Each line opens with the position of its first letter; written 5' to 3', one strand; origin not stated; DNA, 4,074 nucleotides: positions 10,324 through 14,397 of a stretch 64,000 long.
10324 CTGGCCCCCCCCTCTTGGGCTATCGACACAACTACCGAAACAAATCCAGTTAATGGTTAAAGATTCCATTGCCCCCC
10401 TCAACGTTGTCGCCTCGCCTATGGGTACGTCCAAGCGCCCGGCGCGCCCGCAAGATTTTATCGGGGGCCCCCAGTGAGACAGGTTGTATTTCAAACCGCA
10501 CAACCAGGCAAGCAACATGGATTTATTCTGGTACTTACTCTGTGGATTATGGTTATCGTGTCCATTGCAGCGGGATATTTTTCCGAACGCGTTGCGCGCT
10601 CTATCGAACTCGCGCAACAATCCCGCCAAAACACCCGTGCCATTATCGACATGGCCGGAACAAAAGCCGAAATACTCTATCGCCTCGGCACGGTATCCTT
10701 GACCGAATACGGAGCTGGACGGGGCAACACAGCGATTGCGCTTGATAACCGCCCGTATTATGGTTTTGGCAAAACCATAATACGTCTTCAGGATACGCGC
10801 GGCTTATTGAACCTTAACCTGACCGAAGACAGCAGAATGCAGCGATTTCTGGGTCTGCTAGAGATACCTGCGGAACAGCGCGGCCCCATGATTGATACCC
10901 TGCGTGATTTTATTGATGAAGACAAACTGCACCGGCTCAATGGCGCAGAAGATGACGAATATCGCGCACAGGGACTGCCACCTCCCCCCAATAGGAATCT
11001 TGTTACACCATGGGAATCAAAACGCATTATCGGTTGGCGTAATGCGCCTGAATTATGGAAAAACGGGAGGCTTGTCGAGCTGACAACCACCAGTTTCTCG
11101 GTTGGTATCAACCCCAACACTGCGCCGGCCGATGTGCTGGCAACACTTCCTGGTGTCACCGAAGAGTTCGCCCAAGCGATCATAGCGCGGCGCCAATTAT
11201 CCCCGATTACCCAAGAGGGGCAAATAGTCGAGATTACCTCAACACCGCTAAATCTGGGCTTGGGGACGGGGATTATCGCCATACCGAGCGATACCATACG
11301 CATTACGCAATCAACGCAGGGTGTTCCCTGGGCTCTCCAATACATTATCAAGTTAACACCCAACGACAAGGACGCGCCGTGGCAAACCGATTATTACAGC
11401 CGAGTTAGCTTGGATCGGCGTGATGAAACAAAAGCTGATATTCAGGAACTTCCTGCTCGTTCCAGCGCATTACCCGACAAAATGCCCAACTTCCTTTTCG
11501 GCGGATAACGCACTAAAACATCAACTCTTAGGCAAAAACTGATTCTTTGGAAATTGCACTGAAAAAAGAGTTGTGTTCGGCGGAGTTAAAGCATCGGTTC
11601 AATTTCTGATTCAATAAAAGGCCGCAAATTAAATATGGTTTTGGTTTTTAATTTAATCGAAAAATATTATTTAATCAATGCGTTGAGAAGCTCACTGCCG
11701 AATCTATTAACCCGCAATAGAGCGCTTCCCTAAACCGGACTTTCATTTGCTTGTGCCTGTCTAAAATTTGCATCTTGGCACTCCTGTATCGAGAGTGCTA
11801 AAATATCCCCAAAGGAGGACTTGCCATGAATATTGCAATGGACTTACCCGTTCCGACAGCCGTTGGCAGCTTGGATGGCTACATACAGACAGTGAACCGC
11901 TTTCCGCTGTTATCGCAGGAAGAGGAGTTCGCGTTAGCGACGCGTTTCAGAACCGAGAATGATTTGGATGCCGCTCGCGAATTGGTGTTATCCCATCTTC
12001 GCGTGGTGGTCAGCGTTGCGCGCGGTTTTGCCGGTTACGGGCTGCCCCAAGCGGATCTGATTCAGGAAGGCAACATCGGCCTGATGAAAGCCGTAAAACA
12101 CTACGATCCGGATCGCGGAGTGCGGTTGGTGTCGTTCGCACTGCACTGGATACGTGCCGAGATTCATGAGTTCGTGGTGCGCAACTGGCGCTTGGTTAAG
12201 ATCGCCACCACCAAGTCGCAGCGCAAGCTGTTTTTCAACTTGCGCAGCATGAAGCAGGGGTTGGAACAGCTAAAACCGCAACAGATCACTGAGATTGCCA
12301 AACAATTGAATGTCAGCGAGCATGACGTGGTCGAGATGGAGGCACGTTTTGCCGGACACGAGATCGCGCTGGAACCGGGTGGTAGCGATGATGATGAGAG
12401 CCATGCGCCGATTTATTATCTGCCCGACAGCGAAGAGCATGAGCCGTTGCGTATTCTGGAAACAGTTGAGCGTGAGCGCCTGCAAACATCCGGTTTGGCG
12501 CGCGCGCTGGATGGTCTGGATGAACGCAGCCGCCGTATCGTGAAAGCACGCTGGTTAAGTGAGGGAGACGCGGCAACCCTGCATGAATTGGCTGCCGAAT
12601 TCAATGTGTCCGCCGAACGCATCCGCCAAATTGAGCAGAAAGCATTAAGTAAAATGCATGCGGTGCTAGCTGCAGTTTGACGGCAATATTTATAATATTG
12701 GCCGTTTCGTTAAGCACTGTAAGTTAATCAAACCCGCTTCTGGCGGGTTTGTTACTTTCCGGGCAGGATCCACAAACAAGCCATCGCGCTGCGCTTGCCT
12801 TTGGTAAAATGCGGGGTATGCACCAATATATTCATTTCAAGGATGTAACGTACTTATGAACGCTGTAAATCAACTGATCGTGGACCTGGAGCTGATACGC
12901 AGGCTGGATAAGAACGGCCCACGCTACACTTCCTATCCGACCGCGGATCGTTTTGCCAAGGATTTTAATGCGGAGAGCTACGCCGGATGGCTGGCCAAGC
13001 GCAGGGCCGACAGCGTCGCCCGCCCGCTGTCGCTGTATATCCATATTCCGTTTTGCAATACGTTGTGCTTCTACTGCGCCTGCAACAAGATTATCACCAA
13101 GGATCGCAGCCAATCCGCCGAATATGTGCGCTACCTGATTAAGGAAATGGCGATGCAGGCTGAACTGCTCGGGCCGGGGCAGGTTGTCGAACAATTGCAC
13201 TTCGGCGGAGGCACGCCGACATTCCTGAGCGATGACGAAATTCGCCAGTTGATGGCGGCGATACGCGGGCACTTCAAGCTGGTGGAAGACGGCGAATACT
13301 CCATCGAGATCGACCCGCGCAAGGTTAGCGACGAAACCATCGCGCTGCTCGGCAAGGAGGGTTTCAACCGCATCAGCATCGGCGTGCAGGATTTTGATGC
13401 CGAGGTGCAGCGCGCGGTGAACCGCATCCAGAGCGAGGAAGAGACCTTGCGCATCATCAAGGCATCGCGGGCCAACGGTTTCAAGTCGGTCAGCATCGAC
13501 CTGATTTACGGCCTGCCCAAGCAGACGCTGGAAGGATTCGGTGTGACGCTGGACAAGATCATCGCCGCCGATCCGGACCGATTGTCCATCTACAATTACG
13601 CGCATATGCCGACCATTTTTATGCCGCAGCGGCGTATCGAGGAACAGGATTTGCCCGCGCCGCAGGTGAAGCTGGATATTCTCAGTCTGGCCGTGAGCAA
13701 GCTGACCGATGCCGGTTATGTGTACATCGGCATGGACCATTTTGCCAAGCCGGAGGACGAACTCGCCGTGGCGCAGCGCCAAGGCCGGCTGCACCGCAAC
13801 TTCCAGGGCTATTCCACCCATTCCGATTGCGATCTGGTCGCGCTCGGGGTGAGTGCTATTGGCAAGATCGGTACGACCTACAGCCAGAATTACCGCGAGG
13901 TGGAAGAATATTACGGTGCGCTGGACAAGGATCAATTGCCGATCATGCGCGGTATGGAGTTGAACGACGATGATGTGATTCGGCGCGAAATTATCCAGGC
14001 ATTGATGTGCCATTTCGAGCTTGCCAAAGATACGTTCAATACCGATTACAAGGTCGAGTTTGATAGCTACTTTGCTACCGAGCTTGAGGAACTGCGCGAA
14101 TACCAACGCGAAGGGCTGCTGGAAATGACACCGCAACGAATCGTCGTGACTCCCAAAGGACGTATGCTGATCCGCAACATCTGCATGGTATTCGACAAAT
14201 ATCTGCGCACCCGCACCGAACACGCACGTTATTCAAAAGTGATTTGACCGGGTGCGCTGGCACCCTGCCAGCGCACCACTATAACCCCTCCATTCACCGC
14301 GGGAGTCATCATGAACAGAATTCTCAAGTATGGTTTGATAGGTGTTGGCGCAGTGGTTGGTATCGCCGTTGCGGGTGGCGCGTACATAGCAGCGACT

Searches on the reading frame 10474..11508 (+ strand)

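Call 80: search_protein_families(library=pfam, proteins=[window:10474-11508:+], max_evalue=0.00001)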
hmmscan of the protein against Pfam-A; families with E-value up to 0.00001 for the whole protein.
window:10474-11508:+ (344 aa): 3 families
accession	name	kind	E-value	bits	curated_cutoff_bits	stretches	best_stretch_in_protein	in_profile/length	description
PF21687.3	T2SSK_1st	-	2.8e-08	34.9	26.2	1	120-188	21-90/107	Type II secretion system (T2SS), protein K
PF12836.13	HHH_3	-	2.8e-07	31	27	1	209-241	3-35/65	Helix-hairpin-helix motif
PF03934.19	T2SSK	-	3.1e-06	27.9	24.2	0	212-241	1-31/63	Type II secretion system (T2SS), protein K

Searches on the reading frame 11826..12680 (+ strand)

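Call 80: search_protein_families(library=pfam, proteins=[window:11826-12680:+], max_evalue=0.00001)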
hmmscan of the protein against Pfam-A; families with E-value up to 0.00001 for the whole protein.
window:11826-12680:+ (284 aa): 3 families
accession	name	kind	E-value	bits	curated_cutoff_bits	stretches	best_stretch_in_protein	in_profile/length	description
PF04542.20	Sigma70_r2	-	7.2e-18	64.6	24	1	53-122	1-70/71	Sigma-70 region 2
PF04545.22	Sigma70_r4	-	2.4e-16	59.4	24.1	1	227-277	1-48/50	Sigma-70, region 4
PF00140.25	Sigma70_r1_2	-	1.7e-07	31.5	22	1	19-46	6-33/34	Sigma-70 factor, region 1.2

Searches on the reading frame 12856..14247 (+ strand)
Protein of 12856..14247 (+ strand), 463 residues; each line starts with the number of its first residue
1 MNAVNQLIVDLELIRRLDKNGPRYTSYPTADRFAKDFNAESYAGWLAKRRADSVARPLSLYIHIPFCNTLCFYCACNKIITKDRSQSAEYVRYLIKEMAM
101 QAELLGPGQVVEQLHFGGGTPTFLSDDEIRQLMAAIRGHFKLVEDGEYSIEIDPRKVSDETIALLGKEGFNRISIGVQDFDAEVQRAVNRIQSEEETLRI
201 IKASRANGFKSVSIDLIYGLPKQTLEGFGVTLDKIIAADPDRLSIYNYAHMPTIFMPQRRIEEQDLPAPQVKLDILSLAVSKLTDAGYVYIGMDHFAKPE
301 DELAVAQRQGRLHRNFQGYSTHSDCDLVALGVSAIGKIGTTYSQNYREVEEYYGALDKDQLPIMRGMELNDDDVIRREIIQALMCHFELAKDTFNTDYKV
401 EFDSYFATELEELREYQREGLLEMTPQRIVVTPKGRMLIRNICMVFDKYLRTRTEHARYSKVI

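Call 81: search_protein_families(library=pfam, proteins=[window:12856-14247:+], max_evalue=0.00001)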
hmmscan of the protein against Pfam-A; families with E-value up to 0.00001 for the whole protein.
window:12856-14247:+ (463 aa): 2 families
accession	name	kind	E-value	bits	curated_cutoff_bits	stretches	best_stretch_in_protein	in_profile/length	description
PF04055.27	Radical_SAM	-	4.3e-27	95.8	29.5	1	61-234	1-165/166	Radical SAM superfamily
PF06969.22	HemN_C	-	8.9e-10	38.9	24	1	370-438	2-67/67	HemN C-terminal domain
